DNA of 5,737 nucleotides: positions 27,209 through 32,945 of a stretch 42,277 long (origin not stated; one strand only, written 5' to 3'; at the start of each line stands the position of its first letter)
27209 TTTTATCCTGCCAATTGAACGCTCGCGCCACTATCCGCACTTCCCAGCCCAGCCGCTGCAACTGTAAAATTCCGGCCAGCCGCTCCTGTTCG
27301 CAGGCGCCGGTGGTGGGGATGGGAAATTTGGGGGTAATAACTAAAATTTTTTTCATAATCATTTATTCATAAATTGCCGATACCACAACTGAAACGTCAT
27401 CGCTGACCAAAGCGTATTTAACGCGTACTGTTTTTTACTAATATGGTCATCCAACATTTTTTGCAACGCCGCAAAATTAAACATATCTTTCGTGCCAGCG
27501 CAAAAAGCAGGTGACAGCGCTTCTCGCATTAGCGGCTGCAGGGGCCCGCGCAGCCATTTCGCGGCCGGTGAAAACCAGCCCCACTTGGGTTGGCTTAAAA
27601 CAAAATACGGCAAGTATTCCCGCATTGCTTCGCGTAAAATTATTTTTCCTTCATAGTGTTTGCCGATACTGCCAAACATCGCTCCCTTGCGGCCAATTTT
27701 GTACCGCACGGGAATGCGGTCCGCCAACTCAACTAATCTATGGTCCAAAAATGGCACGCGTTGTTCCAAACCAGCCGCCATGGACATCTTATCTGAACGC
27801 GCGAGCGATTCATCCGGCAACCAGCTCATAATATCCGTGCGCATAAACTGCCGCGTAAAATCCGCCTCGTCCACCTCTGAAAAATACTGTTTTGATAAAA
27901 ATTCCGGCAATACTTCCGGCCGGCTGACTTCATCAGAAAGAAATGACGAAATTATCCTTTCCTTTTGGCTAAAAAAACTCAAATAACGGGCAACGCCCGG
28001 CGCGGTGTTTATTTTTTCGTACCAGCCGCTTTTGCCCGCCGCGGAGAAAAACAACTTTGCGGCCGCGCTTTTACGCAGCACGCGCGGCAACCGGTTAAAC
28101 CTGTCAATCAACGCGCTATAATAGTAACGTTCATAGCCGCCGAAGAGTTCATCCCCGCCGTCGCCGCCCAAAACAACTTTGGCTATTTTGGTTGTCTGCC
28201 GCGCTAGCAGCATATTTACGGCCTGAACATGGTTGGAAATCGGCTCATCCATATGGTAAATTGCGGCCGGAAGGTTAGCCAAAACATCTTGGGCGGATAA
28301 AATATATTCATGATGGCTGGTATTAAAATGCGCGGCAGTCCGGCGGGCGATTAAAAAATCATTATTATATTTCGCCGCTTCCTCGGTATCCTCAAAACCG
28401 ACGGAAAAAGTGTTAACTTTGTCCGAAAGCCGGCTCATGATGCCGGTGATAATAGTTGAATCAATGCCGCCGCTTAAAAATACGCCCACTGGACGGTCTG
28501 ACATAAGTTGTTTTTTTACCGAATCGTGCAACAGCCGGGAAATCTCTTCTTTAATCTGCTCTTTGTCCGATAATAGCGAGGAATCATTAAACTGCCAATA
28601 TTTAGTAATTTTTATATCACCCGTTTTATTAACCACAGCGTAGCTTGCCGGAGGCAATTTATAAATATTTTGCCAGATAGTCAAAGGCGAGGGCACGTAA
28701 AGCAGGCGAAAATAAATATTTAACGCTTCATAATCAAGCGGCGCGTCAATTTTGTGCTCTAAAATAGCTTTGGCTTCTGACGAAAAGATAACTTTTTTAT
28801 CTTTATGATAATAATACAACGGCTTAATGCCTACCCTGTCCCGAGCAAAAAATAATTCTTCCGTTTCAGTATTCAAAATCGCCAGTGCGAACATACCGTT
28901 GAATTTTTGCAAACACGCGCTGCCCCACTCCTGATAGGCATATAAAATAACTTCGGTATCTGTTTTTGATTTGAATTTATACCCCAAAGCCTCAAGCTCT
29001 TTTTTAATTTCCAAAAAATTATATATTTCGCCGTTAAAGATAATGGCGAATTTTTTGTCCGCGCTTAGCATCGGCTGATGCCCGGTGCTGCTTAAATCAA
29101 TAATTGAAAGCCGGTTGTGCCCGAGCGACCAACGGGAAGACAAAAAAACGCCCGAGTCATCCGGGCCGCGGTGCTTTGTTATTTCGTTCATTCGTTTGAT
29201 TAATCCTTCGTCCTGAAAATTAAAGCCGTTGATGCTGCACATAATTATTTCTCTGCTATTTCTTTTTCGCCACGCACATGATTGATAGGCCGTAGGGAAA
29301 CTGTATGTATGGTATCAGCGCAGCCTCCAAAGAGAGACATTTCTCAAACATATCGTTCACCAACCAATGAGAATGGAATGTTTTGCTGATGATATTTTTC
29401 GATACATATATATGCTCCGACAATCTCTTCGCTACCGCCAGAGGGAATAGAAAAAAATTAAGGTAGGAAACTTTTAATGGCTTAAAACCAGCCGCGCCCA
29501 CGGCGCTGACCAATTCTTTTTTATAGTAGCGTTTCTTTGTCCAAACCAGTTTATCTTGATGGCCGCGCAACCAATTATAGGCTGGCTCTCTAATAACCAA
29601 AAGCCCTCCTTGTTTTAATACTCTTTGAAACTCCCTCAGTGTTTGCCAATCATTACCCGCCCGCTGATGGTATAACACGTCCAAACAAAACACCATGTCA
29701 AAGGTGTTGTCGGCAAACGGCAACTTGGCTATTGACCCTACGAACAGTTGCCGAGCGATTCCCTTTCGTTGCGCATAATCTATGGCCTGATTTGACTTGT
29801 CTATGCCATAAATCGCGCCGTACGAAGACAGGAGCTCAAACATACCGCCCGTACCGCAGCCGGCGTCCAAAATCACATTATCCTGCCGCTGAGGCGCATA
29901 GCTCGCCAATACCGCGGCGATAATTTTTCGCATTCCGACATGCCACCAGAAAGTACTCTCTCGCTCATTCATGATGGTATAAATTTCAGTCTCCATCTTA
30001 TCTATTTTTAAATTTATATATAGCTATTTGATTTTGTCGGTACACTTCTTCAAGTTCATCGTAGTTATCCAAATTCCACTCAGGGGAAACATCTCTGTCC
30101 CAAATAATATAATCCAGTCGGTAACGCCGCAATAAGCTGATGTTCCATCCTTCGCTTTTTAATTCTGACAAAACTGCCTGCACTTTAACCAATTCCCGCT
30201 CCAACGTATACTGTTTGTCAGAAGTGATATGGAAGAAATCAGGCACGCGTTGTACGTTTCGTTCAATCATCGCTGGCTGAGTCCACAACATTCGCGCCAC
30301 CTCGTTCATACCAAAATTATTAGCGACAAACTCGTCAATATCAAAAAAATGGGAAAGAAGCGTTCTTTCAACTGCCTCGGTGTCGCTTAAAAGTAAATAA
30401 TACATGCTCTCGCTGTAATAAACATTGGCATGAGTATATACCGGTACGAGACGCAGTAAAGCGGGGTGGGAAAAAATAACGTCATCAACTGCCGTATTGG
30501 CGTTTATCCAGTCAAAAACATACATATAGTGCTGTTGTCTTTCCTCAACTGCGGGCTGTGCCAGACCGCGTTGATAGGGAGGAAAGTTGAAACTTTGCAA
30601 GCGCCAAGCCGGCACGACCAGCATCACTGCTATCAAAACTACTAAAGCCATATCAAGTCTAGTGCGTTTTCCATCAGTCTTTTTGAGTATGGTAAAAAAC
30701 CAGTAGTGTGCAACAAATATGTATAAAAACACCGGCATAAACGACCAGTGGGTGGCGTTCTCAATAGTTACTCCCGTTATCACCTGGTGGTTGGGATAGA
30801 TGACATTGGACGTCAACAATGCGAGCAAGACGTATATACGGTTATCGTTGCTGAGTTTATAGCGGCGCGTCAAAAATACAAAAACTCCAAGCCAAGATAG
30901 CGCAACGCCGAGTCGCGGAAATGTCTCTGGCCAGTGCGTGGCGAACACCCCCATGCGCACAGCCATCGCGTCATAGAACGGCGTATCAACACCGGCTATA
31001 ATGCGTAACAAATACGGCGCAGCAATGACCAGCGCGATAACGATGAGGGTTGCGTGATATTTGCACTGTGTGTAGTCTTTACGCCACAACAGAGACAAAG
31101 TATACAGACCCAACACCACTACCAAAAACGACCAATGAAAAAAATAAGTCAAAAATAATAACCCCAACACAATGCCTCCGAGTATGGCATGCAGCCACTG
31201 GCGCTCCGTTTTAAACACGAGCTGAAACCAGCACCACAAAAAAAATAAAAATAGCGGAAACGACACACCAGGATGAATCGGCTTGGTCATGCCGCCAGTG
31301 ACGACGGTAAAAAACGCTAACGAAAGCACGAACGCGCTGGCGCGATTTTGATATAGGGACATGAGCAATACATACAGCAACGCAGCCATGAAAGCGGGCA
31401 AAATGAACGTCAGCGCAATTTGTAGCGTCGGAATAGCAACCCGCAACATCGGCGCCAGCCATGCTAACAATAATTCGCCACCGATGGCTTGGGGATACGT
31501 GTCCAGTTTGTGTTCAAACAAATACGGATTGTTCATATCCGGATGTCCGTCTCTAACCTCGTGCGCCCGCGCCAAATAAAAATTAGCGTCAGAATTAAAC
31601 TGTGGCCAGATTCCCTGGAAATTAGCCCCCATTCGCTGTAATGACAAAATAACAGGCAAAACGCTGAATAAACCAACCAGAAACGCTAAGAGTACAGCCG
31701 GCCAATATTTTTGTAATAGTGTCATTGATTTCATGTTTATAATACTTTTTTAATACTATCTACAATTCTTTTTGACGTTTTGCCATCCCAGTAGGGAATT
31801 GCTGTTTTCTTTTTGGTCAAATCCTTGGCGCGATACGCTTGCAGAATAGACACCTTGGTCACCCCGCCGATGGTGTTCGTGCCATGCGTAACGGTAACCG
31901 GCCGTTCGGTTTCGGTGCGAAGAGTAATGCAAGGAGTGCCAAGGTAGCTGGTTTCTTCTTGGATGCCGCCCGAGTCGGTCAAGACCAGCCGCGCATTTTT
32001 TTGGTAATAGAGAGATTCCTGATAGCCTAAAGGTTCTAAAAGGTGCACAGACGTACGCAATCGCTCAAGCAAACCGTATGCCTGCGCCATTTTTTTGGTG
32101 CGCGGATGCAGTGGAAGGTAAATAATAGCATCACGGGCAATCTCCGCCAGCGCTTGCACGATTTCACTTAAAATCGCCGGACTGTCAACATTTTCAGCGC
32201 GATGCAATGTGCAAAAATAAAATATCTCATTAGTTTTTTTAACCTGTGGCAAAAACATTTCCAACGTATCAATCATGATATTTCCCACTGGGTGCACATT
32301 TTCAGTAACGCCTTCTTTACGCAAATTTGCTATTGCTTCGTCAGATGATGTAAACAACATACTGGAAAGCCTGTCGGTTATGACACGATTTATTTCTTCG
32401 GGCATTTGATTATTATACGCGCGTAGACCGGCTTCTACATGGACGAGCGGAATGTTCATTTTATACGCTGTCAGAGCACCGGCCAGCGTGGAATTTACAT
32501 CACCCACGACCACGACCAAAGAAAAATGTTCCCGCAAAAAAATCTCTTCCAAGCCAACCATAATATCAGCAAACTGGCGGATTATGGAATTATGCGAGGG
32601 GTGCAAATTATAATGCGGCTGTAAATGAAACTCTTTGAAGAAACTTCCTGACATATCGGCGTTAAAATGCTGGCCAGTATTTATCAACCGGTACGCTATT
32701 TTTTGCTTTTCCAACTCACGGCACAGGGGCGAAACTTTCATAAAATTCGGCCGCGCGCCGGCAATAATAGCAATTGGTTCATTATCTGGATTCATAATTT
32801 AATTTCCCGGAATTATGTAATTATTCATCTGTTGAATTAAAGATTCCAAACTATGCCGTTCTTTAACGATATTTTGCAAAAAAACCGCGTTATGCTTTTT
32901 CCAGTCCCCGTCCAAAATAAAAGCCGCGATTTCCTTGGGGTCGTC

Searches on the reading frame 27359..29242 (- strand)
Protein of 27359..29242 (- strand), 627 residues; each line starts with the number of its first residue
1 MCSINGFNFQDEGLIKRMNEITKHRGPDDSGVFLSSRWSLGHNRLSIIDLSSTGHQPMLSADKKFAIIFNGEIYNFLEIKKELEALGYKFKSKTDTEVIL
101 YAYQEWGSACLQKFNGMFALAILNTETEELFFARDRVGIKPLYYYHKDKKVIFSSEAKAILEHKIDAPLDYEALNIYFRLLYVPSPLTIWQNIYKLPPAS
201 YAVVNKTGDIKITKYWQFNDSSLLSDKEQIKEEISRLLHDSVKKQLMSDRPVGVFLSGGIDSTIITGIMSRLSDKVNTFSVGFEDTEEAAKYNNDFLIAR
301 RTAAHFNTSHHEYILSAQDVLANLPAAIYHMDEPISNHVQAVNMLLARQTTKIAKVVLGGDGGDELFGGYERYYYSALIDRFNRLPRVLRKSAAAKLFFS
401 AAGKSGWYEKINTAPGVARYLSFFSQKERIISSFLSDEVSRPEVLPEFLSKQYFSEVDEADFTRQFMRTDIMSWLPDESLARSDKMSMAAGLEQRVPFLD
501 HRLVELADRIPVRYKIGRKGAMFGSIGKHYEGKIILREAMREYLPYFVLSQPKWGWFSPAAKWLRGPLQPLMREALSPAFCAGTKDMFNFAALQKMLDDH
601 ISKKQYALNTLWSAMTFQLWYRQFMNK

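Call 51: search_protein_families(library=pfam, proteins=[window:27359-29242:-], max_evalue=0.00001)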
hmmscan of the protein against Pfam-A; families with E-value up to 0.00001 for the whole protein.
window:27359-29242:- (627 aa): 3 families
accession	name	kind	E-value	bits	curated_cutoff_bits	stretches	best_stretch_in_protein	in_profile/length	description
PF00733.27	Asn_synthase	-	1.5e-88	298.3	21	1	234-622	2-354/354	Asparagine synthase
PF13537.11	GATase_7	-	9.3e-48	161.7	25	1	42-161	1-122/123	Glutamine amidotransferase domain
PF13522.11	GATase_6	-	5.4e-44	149.8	27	1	27-156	1-130/130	Glutamine amidotransferase domain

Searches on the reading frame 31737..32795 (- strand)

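Call 51: search_protein_families(library=pfam, proteins=[window:31737-32795:-], max_evalue=0.00001)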
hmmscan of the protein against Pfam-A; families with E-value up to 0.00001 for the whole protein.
window:31737-32795:- (352 aa): 1 family
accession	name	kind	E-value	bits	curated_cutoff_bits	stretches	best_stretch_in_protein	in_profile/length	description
PF02350.25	Epimerase_2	-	7.5e-94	314.8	30.6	1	27-349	2-347/347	UDP-N-acetylglucosamine 2-epimerase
